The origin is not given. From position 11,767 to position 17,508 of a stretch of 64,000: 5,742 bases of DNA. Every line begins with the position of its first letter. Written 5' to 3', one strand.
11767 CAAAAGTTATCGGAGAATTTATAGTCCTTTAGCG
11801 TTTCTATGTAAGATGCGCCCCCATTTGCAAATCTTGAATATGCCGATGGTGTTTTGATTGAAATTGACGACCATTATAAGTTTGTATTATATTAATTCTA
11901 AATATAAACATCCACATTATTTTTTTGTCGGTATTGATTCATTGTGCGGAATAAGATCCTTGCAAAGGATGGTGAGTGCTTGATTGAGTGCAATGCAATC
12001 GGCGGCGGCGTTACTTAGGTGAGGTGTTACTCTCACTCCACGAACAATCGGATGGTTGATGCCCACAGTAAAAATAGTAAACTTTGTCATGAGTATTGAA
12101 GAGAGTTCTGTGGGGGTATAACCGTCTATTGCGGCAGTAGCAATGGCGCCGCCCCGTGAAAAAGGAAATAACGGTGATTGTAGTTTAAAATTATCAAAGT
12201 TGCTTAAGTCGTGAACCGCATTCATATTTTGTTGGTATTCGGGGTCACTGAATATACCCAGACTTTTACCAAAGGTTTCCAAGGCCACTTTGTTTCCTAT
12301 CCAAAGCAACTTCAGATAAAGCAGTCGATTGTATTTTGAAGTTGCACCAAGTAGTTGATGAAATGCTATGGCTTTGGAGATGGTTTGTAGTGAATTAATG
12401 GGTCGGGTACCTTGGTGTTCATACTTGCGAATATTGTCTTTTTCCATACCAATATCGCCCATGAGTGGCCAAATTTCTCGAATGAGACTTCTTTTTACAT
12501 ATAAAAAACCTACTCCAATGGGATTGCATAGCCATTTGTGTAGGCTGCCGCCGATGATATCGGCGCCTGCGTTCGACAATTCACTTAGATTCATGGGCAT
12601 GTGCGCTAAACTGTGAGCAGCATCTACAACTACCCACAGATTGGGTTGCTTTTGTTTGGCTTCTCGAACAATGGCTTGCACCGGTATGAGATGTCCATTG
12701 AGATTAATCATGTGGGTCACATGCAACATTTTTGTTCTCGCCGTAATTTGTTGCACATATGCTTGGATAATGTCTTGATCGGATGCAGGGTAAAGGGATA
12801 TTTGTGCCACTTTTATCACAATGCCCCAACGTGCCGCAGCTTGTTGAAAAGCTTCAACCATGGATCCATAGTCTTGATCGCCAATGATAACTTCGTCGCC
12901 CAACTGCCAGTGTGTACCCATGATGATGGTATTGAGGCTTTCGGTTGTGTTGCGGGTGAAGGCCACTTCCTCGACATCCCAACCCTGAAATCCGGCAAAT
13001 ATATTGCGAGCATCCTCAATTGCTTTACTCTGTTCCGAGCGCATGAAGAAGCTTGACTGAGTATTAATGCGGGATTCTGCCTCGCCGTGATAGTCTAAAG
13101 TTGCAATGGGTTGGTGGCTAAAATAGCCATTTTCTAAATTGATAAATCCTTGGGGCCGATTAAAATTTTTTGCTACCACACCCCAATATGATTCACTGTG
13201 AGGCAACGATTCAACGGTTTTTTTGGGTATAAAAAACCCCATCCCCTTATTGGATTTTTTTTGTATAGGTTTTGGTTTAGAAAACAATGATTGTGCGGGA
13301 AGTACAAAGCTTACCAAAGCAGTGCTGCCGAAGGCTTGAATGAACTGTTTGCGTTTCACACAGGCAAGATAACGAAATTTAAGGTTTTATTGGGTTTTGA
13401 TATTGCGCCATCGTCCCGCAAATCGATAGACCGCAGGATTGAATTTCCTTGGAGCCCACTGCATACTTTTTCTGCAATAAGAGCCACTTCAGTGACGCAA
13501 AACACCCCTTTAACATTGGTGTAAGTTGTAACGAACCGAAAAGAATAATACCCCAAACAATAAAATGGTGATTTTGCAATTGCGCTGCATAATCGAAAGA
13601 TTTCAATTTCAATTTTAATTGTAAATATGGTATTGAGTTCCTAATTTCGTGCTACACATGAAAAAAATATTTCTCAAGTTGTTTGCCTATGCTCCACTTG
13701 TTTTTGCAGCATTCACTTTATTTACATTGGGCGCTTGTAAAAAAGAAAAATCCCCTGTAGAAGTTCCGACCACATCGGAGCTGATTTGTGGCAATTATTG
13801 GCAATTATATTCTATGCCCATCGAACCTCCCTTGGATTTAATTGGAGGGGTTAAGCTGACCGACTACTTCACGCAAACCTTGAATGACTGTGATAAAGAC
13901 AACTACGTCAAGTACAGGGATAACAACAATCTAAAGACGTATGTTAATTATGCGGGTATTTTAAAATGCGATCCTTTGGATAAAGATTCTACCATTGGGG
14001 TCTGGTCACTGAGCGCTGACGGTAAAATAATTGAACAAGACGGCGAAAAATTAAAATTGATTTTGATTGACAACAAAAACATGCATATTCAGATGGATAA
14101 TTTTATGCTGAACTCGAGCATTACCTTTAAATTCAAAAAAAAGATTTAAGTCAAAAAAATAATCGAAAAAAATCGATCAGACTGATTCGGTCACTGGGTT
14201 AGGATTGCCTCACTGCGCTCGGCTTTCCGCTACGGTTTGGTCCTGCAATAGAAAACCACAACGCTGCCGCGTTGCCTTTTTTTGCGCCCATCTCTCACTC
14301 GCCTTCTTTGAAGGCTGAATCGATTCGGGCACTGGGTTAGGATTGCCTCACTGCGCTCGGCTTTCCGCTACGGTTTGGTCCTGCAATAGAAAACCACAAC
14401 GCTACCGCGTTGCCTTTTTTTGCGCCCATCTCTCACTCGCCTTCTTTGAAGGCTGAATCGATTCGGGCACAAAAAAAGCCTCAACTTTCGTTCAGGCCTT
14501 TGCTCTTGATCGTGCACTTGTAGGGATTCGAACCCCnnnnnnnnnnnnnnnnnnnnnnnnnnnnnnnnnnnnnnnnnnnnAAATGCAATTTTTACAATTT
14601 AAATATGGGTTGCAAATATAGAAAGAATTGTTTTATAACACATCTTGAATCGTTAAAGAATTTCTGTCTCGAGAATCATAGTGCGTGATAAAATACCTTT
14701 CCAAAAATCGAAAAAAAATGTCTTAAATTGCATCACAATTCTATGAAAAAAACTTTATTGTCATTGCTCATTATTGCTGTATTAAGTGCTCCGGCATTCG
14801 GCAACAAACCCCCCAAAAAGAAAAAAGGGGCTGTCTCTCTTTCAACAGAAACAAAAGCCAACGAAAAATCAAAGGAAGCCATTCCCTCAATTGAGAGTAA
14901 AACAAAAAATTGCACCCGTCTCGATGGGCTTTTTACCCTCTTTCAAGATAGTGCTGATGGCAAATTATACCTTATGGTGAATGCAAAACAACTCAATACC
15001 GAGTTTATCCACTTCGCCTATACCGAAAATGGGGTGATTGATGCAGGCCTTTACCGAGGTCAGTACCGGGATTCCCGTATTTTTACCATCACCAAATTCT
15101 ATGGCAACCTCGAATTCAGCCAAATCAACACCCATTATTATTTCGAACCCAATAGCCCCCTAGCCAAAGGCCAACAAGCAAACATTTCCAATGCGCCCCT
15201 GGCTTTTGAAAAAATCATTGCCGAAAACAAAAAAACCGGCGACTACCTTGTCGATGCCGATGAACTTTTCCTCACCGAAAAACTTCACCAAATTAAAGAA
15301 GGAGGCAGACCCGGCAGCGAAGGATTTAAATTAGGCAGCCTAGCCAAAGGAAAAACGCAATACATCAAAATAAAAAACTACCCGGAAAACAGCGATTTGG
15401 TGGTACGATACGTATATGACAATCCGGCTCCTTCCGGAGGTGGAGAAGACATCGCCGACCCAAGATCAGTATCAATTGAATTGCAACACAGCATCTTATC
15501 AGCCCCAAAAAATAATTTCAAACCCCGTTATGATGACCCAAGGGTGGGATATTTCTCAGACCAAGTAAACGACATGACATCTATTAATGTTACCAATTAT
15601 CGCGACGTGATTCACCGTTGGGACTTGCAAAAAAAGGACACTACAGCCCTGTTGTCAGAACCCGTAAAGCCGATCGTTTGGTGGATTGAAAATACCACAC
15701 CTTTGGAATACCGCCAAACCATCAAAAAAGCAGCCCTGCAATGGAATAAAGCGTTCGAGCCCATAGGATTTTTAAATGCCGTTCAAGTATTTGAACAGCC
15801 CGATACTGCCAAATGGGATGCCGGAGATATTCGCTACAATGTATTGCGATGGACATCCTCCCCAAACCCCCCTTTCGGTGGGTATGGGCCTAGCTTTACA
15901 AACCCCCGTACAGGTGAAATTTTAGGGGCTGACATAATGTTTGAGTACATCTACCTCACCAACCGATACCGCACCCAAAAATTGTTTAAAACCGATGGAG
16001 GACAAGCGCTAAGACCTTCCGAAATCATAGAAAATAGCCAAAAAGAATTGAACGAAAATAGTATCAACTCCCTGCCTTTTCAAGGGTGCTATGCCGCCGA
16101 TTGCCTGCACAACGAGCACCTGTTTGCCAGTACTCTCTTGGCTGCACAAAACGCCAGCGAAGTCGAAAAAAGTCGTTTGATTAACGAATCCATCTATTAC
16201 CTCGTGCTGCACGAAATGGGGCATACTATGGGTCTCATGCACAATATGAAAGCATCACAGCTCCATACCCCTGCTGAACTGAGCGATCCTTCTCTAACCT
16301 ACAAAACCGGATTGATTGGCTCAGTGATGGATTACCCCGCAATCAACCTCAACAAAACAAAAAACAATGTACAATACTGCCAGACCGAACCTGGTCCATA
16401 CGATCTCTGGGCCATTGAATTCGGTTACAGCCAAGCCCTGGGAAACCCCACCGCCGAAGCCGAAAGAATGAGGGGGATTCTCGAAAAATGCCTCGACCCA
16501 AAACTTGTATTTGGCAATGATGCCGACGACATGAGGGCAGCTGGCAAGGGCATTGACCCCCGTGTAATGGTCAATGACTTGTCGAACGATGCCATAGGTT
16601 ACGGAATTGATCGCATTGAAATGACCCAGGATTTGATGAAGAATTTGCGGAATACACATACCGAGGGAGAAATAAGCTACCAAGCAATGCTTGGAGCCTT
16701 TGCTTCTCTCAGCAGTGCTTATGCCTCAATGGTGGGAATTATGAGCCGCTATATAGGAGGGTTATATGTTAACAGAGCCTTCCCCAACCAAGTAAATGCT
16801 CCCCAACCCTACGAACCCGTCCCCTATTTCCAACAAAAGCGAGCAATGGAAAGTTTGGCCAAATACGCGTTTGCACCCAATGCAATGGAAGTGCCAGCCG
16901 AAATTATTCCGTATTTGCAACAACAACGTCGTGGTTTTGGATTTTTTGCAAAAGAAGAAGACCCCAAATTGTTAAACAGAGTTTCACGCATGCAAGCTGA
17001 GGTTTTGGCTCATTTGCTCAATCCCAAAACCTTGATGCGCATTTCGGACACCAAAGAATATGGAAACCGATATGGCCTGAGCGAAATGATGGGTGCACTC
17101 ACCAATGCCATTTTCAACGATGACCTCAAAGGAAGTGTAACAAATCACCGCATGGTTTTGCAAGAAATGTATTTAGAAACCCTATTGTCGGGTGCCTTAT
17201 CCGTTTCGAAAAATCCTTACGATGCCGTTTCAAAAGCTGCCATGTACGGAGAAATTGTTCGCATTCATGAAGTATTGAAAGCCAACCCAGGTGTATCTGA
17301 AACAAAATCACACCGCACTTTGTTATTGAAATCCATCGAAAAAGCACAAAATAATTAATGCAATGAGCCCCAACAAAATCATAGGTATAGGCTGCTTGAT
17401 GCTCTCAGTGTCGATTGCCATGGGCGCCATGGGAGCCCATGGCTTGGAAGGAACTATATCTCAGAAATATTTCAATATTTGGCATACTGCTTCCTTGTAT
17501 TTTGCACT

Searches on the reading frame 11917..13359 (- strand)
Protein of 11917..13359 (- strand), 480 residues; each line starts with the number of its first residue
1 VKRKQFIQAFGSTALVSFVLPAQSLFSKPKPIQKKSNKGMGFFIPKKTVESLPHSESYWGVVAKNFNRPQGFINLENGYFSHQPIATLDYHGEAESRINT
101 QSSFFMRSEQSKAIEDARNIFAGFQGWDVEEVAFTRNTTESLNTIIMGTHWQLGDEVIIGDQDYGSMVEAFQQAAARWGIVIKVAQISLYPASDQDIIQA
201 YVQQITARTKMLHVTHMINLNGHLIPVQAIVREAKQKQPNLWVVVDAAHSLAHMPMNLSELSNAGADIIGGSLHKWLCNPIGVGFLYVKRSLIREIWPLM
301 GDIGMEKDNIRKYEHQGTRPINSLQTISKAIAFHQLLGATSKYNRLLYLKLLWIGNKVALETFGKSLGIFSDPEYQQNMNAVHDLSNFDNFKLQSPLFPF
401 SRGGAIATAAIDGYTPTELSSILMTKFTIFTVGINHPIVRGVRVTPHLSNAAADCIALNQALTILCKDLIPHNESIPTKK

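Call 10: search_protein_families(library=pfam, proteins=[window:11917-13359:-], max_evalue=0.01)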
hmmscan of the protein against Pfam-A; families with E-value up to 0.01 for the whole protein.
window:11917-13359:- (480 aa): 4 families
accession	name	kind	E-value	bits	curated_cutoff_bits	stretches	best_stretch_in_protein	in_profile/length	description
PF00266.25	Aminotran_5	-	5.3e-35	121.5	21.5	1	105-340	36-274/371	Aminotransferase class-V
PF01053.26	Cys_Met_Meta_PP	-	1.6e-07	30.7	27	1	149-277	86-200/381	Cys/Met metabolism PLP-dependent enzyme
PF00155.27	Aminotran_1_2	-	3.6e-05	23.6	19.7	1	127-290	63-235/361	Aminotransferase class I and II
PF01041.23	DegT_DnrJ_EryC1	-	0.0045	16.7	19.8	1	121-251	33-150/360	DegT/DnrJ/EryC1/StrS aminotransferase family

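Call 12: find_encoding_contigs(protein=window:11917-13359:-, flank=10000, max_places=10)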
Protein window:11917-13359:- (480 aa): no gene with exactly this product is on record in the collection.

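Call 24: find_related_loci(query=window:11917-13359:-, collection=genome_contigs, flank=10000)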
Query window:11917-13359:- (480 aa) in genome_contigs; peptide patterns used: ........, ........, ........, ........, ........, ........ (x = any residue, [..] = any of these).
57 stretches matched a pattern; 2 encode a relative of the query (tblastn E <= 1e-3); 2 distinct loci.
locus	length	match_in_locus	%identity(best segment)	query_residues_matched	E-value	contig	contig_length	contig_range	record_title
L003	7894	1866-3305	90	1-480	0e+0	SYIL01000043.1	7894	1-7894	MAG: Bacteroidota bacterium isolate F1-60-MAGs155 F1-60__c621248, whole genome shotgun sequence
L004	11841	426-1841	68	1-471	0e+0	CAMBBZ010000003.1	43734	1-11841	MAG: Chitinophaga pinensis isolate MiE-16apr19-307 genome assembly, contig: MiE-16apr19-C1310, whole genome shotgun sequ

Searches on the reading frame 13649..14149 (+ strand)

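Call 10: search_protein_families(library=pfam, proteins=[window:13649-14149:+], max_evalue=0.01)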
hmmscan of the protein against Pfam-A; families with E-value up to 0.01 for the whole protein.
window:13649-14149:+ (166 aa): 1 family
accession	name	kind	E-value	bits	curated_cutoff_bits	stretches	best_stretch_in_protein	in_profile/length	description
PF13648.12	Lipocalin_4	-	0.0014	19.9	22.4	1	51-141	5-70/89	Lipocalin-like domain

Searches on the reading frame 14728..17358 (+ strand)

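Call 66: search_protein_families(library=pfam, proteins=[window:14728-17358:+], max_evalue=0.01)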
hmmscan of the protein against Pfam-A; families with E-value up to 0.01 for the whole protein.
window:14728-17358:+ (876 aa): 3 families
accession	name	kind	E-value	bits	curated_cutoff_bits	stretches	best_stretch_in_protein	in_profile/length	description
PF16313.11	DUF4953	-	1.5e-69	235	24.2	1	480-799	4-313/316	Met-zincin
PF17148.9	DUF5117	-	1.4e-20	74.3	27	1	143-303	36-189/189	Domain of unknown function (DUF5117)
PF13688.12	Reprolysin_5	-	0.0047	17.6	27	1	482-516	134-166/196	Metallo-peptidase family M12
